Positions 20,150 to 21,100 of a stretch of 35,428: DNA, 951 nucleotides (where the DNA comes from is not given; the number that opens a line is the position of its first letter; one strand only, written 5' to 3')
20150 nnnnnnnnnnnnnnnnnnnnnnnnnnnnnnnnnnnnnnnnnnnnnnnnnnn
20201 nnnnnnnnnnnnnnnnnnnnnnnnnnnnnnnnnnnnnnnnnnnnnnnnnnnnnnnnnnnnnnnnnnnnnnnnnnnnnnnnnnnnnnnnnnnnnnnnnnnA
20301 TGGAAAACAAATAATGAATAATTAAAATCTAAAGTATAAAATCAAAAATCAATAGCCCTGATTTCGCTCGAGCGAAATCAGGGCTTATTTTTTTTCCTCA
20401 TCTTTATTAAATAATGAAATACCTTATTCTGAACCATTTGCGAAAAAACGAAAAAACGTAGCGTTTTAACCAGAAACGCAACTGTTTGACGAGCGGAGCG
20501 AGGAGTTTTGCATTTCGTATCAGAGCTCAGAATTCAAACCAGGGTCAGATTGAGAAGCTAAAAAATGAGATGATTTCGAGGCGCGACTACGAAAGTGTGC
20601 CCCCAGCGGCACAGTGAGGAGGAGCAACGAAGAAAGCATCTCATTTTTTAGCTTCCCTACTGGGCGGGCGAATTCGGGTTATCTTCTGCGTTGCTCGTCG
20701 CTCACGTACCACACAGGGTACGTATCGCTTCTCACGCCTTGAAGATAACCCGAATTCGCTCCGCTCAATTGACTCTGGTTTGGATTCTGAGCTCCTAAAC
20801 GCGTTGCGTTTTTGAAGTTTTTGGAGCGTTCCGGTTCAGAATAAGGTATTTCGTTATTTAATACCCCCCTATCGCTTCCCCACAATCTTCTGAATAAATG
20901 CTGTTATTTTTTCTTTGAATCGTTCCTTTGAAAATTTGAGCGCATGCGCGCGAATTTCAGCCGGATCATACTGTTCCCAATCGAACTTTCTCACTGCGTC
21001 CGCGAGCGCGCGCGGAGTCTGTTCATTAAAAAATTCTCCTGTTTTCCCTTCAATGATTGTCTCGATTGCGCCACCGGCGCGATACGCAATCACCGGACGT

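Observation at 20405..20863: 459-bp GC-richer nested palindrome: candidate undescribed structured RNA or foldback element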

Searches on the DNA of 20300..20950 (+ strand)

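Call 5: search_rna_families(source=window, start=20300, end=20950, threshold=evalue, max_evalue=10, show_alignments=3)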
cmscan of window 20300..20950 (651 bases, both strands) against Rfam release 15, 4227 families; matches with E-value up to 10: 20.
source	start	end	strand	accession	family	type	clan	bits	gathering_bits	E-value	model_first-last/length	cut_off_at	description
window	20342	20452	-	RF02330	TtnuHACA23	Gene; snRNA; snoRNA; HACA-box;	-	24.1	100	0.46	1-135/135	no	Tetrahymena snoRNA TtnuHACA23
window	20300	20395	+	RF04342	Plastid-psbA-1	Cis-reg;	CL00153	23.8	54.3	1.1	19-114/114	5'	Plastid-psbA-1 3UTR RNA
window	20352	20387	+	RF04027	mir-1422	Gene; miRNA;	-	20.4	60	0.67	1-84/84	no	mir-1422 microRNA precursor family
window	20352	20387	-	RF04027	mir-1422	Gene; miRNA;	-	19.9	60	0.88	1-84/84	no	mir-1422 microRNA precursor family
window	20336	20399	-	RF01859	Phe_leader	Cis-reg; leader;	-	19.8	55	1.1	1-125/125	no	Phenylalanine leader peptide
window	20319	20390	+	RF01065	23S-methyl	Cis-reg;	-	19.5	50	1.8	1-102/102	no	23S methyl RNA motif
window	20344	20451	-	RF04342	Plastid-psbA-1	Cis-reg;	CL00153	19.4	54.3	6.8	1-114/114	no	Plastid-psbA-1 3UTR RNA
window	20337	20415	-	RF02621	BSnc120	Gene; sRNA;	-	18.8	114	0.23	1-88/88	no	Brucella sRNA 120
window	20344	20393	+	RF01005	MIR530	Gene; miRNA;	-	18.6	85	0.76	1-172/172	no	MIR530 microRNA precursor family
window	20302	20372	+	RF01183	SNORD19B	Gene; snRNA; snoRNA; CD-box;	CL00048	17.6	50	7.2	1-84/84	no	Small nucleolar RNA SNORD19B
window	20318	20389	+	RF01459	rliE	Gene; sRNA;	-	17.5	90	2.4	108-182/222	no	Listeria sRNA rliE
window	20348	20451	-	RF02705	B_rapa_snoR775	Gene; snRNA; snoRNA; HACA-box;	-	17.4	64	9.8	1-127/127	no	Brassica rapa small nucleolar RNA 775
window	20312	20390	+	RF00112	CyaR_RyeE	Gene; sRNA;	-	17.2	47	2.9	1-85/85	no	CyaR/Rye RNA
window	20336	20407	-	RF00204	snoR12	Gene; snRNA; snoRNA; CD-box;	-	16.1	39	5.4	1-83/83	no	Small nucleolar RNA R12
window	20300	20400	-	RF01578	RUF1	Gene; sRNA;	-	15.5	70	2.3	1-102/264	3'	Plasmodium RNA of unkown function RUF1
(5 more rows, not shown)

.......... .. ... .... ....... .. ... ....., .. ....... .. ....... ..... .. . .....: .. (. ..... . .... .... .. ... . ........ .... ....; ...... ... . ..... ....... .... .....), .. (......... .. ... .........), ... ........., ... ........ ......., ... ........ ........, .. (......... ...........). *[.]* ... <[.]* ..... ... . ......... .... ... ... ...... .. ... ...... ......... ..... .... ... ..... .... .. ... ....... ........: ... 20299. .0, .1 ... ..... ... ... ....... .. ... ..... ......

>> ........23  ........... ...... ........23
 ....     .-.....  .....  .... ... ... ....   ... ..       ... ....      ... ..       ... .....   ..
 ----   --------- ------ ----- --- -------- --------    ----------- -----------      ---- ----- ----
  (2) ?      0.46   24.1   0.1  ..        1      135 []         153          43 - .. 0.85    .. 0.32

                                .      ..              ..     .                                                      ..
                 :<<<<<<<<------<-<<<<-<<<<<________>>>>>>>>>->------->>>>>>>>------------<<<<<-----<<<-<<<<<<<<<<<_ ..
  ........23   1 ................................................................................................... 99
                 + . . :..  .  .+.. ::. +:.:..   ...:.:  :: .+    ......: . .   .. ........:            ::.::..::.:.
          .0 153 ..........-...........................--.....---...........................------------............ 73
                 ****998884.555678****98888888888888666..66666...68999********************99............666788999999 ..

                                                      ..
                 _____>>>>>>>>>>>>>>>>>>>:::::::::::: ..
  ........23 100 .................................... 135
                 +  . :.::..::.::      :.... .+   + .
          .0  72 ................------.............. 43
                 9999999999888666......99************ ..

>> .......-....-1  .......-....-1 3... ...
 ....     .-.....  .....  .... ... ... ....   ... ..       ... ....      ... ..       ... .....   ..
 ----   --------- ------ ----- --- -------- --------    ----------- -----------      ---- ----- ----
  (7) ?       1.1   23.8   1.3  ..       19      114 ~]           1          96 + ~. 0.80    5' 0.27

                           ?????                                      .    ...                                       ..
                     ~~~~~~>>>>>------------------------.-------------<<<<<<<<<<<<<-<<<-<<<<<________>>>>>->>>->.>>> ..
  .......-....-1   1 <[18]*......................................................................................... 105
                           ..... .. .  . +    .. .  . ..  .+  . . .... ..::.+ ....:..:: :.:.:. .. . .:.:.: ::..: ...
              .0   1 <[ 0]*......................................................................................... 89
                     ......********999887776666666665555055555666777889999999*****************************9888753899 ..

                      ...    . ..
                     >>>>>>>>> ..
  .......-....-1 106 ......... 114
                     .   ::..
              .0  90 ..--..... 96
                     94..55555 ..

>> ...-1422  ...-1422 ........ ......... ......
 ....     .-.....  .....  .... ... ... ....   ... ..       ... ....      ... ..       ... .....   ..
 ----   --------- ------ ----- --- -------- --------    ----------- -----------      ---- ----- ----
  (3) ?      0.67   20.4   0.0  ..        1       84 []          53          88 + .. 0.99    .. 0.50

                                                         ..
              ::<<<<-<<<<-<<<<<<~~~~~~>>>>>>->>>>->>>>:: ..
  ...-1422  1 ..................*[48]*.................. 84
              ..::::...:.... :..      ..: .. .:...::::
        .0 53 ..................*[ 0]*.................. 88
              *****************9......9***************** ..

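Call 37: search_dna_similar(query=window:20405-20863:+, collection=phages, mode=distant, max_evalue=0.01)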
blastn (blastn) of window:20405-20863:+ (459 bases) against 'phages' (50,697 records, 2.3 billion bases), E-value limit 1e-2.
No match.

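Call 38: search_dna_similar(query=window:20405-20863:+, collection=plasmids, mode=distant, max_evalue=0.01)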
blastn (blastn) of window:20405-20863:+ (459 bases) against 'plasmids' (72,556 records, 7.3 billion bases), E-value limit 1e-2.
No match.

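Call 58: build_rna_model(alignment_id=A1, structure=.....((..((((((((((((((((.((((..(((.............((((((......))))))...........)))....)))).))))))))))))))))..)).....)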
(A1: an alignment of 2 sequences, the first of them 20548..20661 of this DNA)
Model R1 built from alignment A1 (2 sequences, 114 columns); structure: as given.
model positions 114; base pairs 31; branch points 0; effective number of sequences 1.22; information 0.591 bits per position. Calibrated on 0.2 Mb of random sequence (short: E-values are rough).
structure used (alignment columns):
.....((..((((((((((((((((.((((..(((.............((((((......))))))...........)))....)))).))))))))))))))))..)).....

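Call 59: search_with_rna_model(model_id=R1, source=window, filters=off, max_evalue=10)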
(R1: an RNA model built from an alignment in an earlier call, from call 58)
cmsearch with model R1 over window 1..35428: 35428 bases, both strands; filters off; matches with E-value up to 10: 35.
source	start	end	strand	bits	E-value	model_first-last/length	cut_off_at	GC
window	20548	20661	-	126.9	5.3e-30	1-114/114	no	0.47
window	20657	20770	+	117.7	1.1e-27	1-114/114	no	0.54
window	20548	20656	+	35.5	6.8e-07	1-114/114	no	0.48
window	20662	20770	-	28.6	3.8e-05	1-114/114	no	0.55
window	30347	30401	-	21.8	0.0019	1-114/114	no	0.35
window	13491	13550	+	20.2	0.005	1-114/114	no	0.22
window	28821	28864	-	17.1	0.029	1-114/114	no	0.27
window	25199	25250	+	17.1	0.03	1-114/114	no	0.31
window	20346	20393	-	16.7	0.038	1-114/114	no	0.4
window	25199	25249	-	16.1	0.053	1-114/114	no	0.31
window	13492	13553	-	15.8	0.063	1-114/114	no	0.21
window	30348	30400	+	15.7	0.067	1-114/114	no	0.36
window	18249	18298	-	11.8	0.66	1-114/114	no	0.44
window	2853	2883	-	11.5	0.76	47-77/114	no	0.58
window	20347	20393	+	11.4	0.8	1-114/114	no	0.4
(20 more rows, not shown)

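Call 60: search_with_rna_model(model_id=R1, sources=[L009, L010, L011, L013, L014, L016, L017, L018, L019], max_evalue=10)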
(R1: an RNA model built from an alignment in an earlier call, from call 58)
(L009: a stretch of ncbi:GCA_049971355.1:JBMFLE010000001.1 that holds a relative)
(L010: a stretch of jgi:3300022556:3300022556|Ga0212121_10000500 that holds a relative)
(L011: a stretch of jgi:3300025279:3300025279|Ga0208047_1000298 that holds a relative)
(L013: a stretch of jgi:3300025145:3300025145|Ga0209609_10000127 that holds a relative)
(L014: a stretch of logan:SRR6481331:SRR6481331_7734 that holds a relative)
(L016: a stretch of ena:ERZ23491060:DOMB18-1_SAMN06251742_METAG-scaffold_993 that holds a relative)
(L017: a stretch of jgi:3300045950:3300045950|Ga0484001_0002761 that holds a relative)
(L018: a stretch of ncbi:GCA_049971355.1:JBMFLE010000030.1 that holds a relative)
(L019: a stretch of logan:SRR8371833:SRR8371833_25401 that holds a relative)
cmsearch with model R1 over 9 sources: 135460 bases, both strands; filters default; matches with E-value up to 10: 0.
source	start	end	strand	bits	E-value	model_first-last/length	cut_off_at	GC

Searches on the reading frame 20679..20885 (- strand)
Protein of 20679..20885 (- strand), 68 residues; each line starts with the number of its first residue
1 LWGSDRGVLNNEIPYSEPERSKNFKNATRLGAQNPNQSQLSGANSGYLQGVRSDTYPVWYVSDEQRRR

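Call 14: search_protein_families(library=pfam, proteins=[window:20679-20885:-], max_evalue=0.01)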
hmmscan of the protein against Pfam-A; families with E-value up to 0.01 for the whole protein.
window:20679-20885:- (68 aa): 0 families
